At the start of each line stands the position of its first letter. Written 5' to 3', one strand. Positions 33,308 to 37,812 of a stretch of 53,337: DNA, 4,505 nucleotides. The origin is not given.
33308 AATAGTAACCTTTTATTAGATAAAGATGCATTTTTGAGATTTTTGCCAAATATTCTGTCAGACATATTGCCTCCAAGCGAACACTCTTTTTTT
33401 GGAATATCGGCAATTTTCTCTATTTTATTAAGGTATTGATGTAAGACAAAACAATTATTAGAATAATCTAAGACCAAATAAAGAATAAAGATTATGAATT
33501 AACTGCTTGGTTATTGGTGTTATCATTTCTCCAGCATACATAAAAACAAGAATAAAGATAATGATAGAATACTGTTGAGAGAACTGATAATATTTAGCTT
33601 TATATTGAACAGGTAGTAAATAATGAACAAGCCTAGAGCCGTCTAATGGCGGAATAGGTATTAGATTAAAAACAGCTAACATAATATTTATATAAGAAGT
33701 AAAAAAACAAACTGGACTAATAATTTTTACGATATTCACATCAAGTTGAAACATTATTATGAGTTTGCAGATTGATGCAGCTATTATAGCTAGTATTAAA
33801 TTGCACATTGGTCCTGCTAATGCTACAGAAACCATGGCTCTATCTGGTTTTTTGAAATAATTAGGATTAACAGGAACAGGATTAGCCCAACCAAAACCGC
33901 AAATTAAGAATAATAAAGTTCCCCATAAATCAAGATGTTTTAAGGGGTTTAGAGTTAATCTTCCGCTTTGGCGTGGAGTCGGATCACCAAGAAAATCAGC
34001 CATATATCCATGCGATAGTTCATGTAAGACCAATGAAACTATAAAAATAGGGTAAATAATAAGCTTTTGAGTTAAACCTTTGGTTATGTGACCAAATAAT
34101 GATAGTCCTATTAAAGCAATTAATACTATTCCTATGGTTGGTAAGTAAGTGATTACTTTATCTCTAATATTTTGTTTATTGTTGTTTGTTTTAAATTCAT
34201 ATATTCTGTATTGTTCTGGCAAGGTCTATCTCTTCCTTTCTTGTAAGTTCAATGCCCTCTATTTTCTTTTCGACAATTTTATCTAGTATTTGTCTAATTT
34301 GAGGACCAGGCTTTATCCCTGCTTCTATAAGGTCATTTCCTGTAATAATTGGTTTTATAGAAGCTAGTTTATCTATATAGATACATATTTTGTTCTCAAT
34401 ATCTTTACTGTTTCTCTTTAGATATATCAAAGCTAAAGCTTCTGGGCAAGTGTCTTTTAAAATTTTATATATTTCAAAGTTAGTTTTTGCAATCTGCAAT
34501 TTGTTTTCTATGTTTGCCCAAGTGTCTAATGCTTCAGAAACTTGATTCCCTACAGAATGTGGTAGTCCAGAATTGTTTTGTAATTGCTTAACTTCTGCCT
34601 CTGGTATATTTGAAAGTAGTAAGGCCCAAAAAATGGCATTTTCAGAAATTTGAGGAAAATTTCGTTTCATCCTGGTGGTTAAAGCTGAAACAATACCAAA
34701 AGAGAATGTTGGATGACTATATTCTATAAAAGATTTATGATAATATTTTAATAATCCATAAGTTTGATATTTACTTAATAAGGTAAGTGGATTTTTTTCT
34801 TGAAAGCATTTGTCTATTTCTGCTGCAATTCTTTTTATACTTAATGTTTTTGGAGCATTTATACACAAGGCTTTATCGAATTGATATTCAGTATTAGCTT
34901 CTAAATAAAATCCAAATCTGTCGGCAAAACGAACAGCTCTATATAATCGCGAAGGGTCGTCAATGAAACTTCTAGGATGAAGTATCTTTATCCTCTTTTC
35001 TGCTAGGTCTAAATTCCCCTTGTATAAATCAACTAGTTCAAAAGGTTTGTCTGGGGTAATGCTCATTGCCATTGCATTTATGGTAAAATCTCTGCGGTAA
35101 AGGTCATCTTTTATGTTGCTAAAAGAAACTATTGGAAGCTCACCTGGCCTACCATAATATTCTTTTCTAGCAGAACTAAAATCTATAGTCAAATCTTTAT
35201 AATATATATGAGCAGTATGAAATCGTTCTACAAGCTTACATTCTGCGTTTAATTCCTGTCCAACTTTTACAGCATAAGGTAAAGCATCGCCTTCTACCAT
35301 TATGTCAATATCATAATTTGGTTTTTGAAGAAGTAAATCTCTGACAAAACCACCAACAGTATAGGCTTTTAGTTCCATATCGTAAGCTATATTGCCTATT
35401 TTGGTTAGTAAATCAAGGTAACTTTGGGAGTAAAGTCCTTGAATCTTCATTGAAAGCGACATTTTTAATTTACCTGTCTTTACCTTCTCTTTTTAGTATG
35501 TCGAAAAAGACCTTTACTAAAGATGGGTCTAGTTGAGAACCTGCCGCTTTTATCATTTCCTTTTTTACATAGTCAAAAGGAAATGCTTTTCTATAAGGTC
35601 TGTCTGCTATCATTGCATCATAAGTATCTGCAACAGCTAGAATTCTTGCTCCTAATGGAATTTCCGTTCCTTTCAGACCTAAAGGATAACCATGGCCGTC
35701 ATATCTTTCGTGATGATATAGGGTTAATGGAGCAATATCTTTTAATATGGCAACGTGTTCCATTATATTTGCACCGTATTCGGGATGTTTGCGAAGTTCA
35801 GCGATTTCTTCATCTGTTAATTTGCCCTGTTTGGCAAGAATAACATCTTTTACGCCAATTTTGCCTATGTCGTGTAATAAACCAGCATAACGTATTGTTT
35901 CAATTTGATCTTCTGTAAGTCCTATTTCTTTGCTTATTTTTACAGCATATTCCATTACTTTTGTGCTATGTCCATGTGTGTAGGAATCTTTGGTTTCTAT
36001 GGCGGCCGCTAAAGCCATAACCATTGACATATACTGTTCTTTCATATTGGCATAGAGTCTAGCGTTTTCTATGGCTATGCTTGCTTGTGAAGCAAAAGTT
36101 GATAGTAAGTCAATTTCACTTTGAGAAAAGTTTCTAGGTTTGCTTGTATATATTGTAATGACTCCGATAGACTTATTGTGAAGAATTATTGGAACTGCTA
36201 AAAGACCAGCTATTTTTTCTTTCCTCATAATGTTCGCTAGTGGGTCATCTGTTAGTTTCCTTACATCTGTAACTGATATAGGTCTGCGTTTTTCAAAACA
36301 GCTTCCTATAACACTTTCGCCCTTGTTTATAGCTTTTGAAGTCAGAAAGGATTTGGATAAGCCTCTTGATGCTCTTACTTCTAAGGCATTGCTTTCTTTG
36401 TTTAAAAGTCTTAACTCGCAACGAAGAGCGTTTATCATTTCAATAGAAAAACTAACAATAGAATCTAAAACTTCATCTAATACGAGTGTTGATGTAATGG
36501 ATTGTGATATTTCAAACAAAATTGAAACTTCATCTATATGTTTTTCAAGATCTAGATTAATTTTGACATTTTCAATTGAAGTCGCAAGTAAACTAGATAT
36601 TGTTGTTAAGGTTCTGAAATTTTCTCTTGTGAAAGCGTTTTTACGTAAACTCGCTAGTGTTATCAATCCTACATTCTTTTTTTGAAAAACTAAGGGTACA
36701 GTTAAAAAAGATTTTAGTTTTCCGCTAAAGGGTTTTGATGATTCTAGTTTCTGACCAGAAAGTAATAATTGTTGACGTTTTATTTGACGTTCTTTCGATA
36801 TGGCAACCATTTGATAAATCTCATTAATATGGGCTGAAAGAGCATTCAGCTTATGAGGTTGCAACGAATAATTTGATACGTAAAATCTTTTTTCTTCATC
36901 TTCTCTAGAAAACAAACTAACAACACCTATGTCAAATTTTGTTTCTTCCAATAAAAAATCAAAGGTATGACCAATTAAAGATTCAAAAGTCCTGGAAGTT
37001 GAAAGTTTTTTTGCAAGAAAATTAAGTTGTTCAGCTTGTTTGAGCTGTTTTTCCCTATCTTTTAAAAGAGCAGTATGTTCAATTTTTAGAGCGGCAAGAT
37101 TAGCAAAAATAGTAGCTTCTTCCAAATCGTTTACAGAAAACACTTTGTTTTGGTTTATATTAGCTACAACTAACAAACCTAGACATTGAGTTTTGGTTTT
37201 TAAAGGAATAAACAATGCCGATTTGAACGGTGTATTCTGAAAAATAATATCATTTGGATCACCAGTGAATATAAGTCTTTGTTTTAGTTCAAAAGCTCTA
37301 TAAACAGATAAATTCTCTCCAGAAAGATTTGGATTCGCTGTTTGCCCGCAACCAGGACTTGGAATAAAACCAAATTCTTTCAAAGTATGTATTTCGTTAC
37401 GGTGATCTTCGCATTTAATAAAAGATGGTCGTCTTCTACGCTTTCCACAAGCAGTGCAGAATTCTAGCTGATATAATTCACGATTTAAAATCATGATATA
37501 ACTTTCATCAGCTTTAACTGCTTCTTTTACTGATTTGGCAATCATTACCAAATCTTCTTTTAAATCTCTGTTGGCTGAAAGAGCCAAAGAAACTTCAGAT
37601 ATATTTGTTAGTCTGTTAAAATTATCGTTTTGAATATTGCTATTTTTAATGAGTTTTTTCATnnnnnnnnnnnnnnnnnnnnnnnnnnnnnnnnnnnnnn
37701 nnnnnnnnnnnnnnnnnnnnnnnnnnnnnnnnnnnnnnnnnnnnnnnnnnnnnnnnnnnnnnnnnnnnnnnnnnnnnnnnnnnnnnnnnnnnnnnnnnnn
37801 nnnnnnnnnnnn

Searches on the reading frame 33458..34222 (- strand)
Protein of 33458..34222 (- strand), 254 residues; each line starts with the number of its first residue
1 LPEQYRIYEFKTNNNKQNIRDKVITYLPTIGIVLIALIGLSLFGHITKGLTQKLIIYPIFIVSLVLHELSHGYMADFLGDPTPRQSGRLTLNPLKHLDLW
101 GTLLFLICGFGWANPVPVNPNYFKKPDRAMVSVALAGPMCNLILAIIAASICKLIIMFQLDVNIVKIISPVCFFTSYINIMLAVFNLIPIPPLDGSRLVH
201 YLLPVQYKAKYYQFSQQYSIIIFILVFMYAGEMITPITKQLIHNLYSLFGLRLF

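Call 7: search_protein_families(library=pfam, proteins=[window:33458-34222:-], max_evalue=0.001)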
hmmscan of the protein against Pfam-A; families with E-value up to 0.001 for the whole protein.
window:33458-34222:- (254 aa): 1 family
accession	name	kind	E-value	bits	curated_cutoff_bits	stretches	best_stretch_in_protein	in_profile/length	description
PF02163.28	Peptidase_M50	-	1.8e-17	63.9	27.2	2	154-224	146-215/221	Peptidase family M50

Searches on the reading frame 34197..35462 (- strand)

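Call 7: search_protein_families(library=pfam, proteins=[window:34197-35462:-], max_evalue=0.001)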
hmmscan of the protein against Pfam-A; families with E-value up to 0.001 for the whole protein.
window:34197-35462:- (421 aa): 2 families
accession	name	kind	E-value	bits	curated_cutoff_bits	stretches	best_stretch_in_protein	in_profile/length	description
PF01743.26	PolyA_pol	-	1.9e-23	83.6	23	1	33-158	1-125/126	Poly A polymerase head domain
PF13735.12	tRNA_NucTran2_2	-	1.2e-08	35.5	27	1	273-403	4-136/149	tRNA nucleotidyltransferase domain 2 putative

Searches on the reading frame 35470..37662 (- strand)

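Call 7: search_protein_families(library=pfam, proteins=[window:35470-37662:-], max_evalue=0.001)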
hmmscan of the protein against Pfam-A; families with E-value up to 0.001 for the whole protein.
window:35470-37662:- (730 aa): 6 families
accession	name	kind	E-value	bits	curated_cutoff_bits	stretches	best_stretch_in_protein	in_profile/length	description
PF13487.12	HD_5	-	2.3e-38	132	27.2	1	552-715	4-170/170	HD domain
PF13185.12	GAF_2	-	2.6e-33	115.6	28.6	2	395-532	4-136/136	GAF domain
PF13492.12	GAF_3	-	3.7e-31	108.6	27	3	395-533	2-129/129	GAF domain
PF01590.32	GAF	-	1.7e-28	100.3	22.4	3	395-531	2-133/133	GAF domain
PF01966.28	HD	-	5.2e-21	75.5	22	1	564-684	3-116/116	HD domain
PF11849.14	DUF3369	-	0.00053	20.7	27.2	0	483-538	111-166/168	Domain of unknown function (DUF3369)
